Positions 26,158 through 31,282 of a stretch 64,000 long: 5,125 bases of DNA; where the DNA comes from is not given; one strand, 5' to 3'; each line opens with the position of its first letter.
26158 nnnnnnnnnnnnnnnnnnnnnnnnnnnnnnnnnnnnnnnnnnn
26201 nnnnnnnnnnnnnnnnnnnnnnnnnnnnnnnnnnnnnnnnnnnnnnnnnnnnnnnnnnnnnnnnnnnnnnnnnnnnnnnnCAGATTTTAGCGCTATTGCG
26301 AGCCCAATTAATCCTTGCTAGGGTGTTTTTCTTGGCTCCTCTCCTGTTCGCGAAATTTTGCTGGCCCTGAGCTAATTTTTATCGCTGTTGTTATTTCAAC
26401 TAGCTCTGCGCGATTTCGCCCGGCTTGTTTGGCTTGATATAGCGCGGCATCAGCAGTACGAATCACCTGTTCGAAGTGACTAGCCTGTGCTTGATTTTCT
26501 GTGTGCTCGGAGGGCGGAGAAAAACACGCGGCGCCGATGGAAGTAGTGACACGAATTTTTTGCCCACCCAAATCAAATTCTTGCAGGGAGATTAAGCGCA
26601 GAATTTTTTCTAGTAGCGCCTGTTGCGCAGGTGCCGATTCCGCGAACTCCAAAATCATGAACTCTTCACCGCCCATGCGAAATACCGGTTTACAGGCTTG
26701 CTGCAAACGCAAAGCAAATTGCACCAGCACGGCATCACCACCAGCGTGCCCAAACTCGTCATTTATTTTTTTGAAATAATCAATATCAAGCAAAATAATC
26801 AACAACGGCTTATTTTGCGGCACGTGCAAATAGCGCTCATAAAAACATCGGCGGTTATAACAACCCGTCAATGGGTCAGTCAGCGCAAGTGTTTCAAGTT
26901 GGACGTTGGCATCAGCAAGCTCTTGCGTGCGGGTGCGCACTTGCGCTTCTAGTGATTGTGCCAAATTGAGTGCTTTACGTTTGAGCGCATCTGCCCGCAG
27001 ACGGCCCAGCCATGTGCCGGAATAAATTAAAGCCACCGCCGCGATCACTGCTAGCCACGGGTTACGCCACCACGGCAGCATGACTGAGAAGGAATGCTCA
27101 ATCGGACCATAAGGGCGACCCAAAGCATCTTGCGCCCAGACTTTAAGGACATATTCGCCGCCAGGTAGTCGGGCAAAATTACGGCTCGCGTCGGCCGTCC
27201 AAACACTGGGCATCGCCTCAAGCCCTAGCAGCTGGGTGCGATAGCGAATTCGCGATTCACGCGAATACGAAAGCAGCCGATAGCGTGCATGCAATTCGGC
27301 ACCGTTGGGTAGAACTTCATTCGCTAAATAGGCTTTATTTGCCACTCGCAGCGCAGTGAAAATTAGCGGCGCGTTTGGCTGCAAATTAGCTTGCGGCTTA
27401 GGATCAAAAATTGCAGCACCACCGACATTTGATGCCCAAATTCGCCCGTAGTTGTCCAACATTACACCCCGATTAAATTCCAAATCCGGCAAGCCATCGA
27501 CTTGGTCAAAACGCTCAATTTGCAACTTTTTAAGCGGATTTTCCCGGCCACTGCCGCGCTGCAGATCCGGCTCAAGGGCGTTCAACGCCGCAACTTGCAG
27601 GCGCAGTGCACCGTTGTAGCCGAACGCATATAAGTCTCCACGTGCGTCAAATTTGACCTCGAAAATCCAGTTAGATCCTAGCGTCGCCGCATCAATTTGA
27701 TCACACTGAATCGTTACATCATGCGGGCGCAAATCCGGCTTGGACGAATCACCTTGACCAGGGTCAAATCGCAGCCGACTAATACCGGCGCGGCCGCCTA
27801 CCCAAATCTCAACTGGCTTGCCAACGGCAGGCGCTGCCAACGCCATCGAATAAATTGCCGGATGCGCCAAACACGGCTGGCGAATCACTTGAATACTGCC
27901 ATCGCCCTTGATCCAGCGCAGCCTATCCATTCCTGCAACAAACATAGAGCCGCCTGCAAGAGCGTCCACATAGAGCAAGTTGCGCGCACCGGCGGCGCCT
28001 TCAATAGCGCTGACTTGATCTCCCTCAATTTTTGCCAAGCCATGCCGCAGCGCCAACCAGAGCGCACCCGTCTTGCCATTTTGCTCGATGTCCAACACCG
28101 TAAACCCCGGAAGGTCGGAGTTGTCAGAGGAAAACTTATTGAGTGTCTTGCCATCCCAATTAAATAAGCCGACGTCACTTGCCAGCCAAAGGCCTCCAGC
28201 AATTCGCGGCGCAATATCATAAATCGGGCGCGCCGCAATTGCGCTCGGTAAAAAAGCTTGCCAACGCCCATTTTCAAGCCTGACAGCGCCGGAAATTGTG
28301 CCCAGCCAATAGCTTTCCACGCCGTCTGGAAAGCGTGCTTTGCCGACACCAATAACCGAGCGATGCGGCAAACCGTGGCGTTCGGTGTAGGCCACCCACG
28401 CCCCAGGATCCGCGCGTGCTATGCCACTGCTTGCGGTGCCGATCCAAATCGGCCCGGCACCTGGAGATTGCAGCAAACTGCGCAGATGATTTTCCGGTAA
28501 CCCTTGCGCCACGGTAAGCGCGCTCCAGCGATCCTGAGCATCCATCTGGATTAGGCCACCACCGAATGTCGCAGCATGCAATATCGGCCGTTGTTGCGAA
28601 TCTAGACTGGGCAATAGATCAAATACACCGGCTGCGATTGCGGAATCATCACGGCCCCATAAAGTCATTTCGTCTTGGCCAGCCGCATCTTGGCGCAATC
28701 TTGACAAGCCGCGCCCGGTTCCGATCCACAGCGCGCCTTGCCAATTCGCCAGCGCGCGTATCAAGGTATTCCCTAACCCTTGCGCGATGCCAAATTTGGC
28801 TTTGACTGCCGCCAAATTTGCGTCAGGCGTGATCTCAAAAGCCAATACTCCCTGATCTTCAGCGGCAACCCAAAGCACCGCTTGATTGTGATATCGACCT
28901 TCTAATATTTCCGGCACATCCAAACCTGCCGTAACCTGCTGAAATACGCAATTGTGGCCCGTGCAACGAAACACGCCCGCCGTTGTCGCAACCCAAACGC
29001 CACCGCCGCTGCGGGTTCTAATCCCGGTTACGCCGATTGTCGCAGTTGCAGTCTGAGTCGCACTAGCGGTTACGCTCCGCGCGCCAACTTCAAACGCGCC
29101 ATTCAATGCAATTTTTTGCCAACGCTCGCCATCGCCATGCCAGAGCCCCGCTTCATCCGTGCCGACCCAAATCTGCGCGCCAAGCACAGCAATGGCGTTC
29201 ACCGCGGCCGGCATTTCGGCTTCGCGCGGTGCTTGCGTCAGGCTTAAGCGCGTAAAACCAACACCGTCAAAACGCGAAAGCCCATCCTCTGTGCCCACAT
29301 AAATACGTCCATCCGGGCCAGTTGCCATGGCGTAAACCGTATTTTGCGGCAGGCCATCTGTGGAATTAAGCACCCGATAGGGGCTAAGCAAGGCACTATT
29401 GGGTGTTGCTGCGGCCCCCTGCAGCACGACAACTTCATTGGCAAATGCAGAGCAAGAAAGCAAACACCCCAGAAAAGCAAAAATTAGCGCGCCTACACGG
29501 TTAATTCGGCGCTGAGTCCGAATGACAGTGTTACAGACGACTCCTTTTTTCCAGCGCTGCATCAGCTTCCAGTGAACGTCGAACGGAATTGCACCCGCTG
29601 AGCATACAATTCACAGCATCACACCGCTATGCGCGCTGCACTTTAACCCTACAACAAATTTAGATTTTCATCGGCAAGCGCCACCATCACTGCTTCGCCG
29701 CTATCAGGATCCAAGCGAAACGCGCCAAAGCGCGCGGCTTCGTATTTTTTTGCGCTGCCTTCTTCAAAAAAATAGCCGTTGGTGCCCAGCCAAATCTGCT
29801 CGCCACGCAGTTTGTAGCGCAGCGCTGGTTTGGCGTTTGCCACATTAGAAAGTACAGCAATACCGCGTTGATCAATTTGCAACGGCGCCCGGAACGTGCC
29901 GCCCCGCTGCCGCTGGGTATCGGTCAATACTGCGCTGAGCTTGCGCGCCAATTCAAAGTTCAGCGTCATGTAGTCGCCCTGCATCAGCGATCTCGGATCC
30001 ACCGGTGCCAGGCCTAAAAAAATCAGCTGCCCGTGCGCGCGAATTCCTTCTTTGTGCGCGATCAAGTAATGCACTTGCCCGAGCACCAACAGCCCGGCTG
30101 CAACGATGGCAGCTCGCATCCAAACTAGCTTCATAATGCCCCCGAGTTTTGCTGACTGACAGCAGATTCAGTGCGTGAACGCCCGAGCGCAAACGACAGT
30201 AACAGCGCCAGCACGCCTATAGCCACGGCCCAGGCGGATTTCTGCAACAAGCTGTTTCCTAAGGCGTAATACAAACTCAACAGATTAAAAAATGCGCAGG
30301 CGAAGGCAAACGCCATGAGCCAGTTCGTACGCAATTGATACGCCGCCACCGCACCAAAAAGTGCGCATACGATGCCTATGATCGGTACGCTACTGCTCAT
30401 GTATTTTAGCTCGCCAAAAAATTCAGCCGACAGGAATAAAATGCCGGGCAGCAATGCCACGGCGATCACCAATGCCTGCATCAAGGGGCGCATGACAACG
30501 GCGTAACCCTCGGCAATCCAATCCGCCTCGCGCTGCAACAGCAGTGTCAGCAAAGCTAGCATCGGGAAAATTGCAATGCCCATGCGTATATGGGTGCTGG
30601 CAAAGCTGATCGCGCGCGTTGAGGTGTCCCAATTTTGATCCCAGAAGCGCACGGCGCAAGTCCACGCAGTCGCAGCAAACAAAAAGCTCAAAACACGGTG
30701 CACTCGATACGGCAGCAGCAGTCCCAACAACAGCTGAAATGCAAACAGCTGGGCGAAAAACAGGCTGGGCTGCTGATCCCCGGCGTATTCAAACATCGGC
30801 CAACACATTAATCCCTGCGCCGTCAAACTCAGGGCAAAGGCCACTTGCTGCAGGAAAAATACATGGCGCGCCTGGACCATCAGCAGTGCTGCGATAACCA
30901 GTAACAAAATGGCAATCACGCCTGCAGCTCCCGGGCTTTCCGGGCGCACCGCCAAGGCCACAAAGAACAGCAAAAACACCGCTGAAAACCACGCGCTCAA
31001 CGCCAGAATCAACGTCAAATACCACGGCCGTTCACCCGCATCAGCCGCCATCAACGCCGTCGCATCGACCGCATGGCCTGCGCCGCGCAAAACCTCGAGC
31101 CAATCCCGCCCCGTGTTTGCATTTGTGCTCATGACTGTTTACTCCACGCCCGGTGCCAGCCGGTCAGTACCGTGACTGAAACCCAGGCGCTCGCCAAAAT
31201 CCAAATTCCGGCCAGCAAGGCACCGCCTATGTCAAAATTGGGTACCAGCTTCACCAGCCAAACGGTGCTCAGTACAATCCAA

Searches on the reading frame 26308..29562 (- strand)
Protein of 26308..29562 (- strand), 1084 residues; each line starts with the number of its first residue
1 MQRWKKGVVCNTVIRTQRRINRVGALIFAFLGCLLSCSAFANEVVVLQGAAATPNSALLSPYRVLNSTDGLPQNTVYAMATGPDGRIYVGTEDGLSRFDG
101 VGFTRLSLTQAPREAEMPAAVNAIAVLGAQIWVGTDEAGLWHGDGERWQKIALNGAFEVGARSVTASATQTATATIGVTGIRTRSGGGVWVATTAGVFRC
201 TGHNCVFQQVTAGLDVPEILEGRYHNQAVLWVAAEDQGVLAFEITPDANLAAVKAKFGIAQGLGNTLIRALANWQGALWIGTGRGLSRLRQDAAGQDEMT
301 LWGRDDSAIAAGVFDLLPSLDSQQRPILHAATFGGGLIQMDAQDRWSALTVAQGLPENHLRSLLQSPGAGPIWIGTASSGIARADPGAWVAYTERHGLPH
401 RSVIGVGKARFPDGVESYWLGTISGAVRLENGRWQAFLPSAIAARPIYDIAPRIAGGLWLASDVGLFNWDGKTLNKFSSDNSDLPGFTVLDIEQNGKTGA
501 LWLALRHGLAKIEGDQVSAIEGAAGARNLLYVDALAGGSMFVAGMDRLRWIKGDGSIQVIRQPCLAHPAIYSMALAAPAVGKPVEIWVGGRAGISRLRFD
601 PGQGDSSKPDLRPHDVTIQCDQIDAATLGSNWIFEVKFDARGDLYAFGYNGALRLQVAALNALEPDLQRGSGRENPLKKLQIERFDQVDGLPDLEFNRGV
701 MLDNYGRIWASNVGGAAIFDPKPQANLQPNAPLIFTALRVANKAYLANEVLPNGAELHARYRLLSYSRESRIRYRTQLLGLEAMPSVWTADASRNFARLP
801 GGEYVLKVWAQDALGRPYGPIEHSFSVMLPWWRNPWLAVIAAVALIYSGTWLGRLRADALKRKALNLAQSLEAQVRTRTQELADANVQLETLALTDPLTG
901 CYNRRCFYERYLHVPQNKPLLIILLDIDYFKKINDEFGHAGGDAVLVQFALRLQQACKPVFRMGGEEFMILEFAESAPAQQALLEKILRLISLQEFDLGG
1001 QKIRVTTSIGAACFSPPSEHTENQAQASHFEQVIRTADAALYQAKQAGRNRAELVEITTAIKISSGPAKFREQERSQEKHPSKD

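Call 44: search_protein_families(library=pfam, max_evalue=0.00001, proteins=[window:26308-29562:-])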
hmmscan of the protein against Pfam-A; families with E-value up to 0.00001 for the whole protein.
window:26308-29562:- (1084 aa): 1 family
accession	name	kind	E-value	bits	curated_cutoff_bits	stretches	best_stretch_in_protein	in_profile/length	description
PF00990.26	GGDEF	-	8.6e-32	110.6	23.8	1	893-1051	1-161/161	Diguanylate cyclase, GGDEF domain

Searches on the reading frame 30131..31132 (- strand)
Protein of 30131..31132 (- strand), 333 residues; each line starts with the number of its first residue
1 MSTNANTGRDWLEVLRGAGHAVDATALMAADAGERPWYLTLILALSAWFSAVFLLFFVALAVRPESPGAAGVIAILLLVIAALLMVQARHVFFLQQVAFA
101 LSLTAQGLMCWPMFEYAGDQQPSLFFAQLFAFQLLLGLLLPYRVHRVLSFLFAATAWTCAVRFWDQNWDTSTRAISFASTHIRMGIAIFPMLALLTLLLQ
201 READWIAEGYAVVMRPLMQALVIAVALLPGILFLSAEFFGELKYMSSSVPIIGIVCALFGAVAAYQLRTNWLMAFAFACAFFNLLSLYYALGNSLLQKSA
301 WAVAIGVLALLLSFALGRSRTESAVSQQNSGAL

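Call 44: search_protein_families(library=pfam, max_evalue=0.00001, proteins=[window:30131-31132:-])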
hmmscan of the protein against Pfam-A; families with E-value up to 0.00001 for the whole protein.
window:30131-31132:- (333 aa): 1 family
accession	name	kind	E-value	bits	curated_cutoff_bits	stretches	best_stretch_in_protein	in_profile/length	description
PF14351.11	DUF4401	-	6.6e-22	78.7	30.4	1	36-255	1-201/307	Domain of unknown function (DUF4401)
